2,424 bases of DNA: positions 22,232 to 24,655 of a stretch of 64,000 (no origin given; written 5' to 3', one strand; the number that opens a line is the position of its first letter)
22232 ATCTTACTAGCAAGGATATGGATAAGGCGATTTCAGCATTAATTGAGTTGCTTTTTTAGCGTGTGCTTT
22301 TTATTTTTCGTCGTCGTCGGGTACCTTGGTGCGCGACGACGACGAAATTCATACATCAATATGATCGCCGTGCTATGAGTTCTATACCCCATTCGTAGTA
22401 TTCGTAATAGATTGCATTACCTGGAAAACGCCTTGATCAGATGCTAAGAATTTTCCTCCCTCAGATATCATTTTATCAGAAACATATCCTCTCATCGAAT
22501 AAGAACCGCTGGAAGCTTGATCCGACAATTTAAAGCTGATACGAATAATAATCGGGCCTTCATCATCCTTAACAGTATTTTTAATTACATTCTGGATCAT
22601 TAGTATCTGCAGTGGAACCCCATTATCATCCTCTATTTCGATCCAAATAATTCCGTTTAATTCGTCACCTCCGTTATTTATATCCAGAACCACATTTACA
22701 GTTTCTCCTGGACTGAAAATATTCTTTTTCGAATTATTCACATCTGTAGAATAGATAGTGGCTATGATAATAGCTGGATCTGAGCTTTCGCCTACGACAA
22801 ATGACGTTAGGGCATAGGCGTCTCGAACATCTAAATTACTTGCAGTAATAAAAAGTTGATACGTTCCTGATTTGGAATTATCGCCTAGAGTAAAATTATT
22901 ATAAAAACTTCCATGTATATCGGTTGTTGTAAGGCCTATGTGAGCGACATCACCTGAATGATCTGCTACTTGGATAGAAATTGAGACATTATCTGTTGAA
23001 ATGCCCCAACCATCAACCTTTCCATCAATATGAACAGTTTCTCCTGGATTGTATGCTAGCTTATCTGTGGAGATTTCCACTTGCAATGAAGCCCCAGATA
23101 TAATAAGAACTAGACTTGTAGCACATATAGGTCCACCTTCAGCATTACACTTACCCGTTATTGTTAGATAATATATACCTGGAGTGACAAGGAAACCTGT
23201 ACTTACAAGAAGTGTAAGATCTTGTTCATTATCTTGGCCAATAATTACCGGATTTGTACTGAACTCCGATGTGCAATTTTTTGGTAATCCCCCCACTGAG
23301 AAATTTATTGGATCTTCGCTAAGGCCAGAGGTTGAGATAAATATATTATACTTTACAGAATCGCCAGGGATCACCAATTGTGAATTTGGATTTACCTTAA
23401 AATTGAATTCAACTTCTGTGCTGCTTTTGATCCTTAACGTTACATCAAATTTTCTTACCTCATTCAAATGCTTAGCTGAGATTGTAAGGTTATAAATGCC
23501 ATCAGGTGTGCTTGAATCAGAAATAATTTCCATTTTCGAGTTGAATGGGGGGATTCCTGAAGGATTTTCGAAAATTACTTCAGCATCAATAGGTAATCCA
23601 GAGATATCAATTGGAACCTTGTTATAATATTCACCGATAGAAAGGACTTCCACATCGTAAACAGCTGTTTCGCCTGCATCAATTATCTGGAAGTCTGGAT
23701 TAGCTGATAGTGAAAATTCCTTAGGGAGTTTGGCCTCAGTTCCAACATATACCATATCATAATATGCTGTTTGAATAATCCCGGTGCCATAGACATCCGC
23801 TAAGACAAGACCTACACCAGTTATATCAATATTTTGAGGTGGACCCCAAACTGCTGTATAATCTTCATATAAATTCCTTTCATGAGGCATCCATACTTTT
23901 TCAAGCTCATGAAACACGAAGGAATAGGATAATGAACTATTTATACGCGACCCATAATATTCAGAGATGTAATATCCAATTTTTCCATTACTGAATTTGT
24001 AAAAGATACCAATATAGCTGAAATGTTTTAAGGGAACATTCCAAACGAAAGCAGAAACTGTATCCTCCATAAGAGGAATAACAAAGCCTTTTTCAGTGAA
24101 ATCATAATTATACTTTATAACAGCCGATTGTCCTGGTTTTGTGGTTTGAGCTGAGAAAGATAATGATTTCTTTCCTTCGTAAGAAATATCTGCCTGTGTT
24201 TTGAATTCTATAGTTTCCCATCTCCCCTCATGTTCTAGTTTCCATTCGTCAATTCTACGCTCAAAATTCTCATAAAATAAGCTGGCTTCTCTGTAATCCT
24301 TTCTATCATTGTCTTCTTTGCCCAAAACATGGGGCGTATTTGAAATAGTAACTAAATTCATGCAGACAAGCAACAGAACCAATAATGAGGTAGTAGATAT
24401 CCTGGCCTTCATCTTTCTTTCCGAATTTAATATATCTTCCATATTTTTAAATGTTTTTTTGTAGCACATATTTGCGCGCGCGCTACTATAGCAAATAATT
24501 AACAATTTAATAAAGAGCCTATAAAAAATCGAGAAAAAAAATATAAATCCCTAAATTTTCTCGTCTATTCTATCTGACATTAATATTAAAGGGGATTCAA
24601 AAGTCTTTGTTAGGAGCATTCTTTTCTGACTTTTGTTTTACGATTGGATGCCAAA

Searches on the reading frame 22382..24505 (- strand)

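Call 4: search_protein_families(library=pfam, proteins=[window:22382-24505:-], max_evalue=0.1)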
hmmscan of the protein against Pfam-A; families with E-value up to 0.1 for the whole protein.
window:22382-24505:- (707 aa): 3 families
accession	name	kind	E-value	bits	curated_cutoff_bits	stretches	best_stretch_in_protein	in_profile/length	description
PF01835.25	MG2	-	7.5e-11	42.7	32.8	1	478-553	4-80/96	MG2 domain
PF02752.27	Arrestin_C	-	0.0022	18.8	27.7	0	473-498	4-29/137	Arrestin (or S-antigen), C-terminal domain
PF02018.23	CBM_4_9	-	0.02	15.7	25.9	0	75-126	3-49/136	Carbohydrate binding domain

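Call 5: search_protein_families(library=ncbifam, proteins=[window:22382-24505:-], max_evalue=0.1)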
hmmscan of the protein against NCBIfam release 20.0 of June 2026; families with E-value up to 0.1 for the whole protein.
window:22382-24505:- (707 aa): 0 families
